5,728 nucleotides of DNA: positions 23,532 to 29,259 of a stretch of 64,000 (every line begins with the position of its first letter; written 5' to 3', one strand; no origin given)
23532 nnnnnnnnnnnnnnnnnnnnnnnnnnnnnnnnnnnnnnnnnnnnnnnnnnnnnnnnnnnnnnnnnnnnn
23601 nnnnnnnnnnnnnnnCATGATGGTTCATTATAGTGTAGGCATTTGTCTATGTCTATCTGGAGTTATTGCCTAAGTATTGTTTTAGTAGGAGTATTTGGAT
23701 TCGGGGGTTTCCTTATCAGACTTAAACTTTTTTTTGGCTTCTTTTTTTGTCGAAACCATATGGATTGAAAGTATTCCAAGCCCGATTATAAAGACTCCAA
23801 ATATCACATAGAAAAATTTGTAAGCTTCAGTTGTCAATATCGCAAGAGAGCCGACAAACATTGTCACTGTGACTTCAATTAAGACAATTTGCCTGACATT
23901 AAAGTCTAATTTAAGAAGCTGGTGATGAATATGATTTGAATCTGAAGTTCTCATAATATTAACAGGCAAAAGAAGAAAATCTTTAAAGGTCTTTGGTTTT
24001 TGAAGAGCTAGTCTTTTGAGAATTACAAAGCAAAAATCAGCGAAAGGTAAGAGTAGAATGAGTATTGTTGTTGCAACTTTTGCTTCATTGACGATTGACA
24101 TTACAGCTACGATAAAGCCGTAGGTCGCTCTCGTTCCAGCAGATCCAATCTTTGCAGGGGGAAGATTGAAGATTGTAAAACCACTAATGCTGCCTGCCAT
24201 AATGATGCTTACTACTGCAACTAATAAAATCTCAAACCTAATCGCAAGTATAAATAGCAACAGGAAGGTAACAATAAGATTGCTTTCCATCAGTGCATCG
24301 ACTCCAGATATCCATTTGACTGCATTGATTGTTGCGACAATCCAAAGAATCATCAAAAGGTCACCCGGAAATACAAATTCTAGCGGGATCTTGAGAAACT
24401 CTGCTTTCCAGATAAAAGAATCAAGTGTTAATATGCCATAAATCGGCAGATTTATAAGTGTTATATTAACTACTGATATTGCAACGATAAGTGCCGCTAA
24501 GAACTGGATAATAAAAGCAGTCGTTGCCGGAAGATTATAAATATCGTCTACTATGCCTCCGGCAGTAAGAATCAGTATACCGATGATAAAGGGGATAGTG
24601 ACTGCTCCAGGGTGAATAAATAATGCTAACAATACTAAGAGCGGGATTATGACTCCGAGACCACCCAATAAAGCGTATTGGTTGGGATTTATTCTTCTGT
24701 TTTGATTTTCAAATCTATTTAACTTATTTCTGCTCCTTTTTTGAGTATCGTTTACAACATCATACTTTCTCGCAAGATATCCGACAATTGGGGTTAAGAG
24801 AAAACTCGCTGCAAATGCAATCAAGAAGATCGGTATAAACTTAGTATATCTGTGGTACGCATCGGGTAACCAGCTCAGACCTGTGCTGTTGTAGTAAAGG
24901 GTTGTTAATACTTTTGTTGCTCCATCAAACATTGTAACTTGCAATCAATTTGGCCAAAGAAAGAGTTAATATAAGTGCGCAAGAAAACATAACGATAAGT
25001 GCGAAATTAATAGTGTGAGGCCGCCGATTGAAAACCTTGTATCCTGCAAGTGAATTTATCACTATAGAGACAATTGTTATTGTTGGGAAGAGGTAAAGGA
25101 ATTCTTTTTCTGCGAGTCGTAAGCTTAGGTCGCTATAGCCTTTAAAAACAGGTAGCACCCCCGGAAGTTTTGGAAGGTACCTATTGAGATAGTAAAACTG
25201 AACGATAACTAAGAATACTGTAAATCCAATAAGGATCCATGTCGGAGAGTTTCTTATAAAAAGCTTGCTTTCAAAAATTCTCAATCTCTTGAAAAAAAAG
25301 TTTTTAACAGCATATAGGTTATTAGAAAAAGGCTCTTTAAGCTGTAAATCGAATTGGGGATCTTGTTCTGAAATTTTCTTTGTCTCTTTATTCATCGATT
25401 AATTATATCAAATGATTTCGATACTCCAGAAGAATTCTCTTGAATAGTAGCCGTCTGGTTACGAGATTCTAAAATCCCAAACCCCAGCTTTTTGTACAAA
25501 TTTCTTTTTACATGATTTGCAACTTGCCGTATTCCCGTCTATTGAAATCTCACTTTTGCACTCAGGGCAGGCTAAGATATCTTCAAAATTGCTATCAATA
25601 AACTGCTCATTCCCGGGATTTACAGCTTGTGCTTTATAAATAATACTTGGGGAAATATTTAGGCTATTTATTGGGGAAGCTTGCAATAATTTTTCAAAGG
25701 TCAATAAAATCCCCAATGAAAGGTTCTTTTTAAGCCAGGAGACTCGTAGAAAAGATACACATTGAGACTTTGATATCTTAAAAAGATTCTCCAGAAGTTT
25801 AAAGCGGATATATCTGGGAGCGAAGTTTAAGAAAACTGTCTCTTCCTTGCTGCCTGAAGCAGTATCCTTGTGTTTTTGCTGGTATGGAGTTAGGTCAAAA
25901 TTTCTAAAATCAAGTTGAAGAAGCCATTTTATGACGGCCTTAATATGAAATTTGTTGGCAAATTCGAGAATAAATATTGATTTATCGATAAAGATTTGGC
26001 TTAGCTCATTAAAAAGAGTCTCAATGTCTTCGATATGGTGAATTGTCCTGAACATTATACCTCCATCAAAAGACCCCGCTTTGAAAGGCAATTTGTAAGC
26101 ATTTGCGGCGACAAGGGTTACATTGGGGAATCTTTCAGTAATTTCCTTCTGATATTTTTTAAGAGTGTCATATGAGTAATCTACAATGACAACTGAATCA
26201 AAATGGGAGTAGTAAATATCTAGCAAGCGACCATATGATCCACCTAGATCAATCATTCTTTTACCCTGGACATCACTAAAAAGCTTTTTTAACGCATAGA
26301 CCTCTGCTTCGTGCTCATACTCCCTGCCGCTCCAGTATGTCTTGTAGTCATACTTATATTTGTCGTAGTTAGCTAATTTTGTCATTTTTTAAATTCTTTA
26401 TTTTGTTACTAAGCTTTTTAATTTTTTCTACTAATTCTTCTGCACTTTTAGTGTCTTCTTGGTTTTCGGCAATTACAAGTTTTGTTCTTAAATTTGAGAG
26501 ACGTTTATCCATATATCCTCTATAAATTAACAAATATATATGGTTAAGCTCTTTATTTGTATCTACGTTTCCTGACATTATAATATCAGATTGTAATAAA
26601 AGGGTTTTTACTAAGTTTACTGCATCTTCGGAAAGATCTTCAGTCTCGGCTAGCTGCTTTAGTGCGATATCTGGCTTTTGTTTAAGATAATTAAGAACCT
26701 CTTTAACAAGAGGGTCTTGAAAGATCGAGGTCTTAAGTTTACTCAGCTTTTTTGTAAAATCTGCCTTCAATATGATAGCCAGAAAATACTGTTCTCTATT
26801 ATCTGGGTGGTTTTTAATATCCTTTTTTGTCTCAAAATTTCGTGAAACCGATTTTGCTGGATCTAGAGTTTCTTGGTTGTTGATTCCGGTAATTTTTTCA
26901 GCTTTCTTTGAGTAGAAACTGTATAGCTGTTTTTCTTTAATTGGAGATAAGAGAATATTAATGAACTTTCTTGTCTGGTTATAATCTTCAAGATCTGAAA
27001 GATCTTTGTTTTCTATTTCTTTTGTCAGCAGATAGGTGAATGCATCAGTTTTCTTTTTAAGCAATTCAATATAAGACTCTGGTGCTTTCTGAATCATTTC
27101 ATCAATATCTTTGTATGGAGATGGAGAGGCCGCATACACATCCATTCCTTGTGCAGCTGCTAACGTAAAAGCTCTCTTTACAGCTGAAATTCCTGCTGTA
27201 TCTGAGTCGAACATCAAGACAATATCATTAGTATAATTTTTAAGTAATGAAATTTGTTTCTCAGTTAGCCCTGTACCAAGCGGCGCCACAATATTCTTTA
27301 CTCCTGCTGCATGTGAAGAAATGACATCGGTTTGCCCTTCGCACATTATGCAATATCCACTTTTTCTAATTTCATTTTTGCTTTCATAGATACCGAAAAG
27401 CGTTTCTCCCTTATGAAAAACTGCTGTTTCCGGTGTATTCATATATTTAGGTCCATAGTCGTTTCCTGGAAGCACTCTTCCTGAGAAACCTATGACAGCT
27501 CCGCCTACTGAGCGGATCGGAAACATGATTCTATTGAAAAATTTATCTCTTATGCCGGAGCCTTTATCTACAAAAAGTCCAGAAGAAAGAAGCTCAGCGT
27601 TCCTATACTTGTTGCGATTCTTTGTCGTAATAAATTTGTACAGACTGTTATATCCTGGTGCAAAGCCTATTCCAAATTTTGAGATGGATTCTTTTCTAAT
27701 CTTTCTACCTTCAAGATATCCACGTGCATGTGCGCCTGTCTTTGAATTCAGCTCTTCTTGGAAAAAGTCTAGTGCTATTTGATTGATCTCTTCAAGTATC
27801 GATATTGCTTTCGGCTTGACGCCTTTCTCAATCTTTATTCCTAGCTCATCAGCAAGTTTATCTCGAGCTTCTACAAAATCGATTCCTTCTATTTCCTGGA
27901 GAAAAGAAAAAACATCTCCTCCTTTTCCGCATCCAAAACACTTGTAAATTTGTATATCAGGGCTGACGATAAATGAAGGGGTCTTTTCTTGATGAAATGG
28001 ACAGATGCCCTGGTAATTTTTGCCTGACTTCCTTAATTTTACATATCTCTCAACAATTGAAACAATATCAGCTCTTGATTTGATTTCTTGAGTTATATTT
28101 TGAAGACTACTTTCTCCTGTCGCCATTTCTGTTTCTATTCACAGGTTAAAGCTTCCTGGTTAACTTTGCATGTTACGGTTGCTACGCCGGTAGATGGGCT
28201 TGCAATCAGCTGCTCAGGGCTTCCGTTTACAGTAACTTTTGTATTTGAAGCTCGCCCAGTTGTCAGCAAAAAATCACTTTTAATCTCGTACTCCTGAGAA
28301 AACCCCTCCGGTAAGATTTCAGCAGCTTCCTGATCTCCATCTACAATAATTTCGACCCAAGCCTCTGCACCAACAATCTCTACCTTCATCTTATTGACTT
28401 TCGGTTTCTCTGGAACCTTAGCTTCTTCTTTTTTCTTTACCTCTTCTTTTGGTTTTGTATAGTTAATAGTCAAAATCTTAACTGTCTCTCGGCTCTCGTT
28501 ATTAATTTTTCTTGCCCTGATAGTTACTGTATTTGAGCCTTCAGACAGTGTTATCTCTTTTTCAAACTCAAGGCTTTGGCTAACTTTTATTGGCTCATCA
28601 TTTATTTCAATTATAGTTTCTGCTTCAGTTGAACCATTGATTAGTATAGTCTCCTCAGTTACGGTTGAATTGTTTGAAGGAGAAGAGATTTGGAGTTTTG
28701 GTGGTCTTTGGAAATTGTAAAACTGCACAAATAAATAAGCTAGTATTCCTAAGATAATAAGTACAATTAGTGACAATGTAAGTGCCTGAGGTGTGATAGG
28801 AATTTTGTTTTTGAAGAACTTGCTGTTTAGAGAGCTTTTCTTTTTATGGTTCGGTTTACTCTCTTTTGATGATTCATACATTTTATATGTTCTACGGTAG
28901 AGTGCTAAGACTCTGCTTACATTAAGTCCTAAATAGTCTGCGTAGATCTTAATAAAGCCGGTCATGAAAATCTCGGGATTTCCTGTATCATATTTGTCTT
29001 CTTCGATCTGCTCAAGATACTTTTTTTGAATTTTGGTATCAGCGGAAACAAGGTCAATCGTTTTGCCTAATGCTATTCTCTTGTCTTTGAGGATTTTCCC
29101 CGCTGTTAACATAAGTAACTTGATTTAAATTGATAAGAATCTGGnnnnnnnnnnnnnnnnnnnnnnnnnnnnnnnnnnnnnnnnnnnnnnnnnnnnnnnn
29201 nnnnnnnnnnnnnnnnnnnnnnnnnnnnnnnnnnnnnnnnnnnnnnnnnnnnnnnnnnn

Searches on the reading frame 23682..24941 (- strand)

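Call 40: search_protein_families(library=pfam, proteins=[window:23682-24941:-], max_evalue=0.0001)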
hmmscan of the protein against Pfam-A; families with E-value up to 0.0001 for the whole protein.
window:23682-24941:- (419 aa): 1 family
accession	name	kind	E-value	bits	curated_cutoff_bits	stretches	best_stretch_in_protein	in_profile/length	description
PF00953.26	Glycos_transf_4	-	1.9e-17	64.1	27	1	118-284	4-158/160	Glycosyl transferase family 4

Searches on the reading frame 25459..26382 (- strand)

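Call 40: search_protein_families(library=pfam, proteins=[window:25459-26382:-], max_evalue=0.0001)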
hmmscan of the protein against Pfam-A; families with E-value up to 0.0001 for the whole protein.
window:25459-26382:- (307 aa): 6 families
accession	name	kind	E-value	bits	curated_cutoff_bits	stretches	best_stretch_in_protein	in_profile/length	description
PF08241.18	Methyltransf_11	-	7.2e-13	49.4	21.2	1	45-138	2-94/95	Methyltransferase domain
PF13649.12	Methyltransf_25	-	3.2e-11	44.2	27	1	44-129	2-91/97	Methyltransferase domain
PF13847.12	Methyltransf_31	-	1.1e-06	28.8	27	1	39-143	3-113/145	Methyltransferase domain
PF13489.12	Methyltransf_23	-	1.6e-06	28.4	27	1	32-157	14-132/164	Methyltransferase domain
PF08242.18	Methyltransf_12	-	2.4e-06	28.6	30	1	44-129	1-90/98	Methyltransferase domain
PF01209.24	Ubie_methyltran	-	1.9e-05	24.6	20.1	1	32-142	40-155/233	ubiE/COQ5 methyltransferase family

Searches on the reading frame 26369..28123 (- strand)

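Call 40: search_protein_families(library=pfam, proteins=[window:26369-28123:-], max_evalue=0.0001)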
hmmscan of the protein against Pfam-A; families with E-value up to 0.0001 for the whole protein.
window:26369-28123:- (584 aa): 6 families
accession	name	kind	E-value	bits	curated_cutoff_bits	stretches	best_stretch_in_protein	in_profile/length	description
PF01807.25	Zn_ribbon_DnaG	-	6e-38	129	24.9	1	8-100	3-95/98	CHC2 zinc finger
PF08275.17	DNAG_N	-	3.2e-35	121.4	26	1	120-248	1-127/128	DNA primase catalytic core, N-terminal domain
PF13155.12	Toprim_2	-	1.2e-20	74.1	22.1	1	259-344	1-88/88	Toprim-like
PF13662.12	Toprim_4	-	2.9e-14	53.5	25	1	259-330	4-82/85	Toprim domain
PF01751.28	Toprim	-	1.1e-09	38.8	23.1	1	259-330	3-92/96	Toprim domain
PF13362.12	Toprim_3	-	2e-05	25.4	27.2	0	258-346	2-91/95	Toprim domain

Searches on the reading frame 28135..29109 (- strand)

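Call 40: search_protein_families(library=pfam, proteins=[window:28135-29109:-], max_evalue=0.0001)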
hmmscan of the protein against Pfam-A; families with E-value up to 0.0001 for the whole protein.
window:28135-29109:- (324 aa): 4 families
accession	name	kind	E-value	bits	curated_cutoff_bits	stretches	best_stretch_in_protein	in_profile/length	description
PF13413.12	HTH_25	-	8.5e-17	61.2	24.6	1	6-65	1-60/62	Helix-turn-helix domain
PF09136.16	Glucodextran_B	-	2.5e-11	43.8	27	1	137-211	1-78/83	Glucodextranase, domain B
PF13464.11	RodZ_C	-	5.4e-11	42.7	23.9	1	248-313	6-72/72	RodZ C-terminal domain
PF12844.13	HTH_19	-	4.5e-05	23.7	30.2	0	4-71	1-62/64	Helix-turn-helix domain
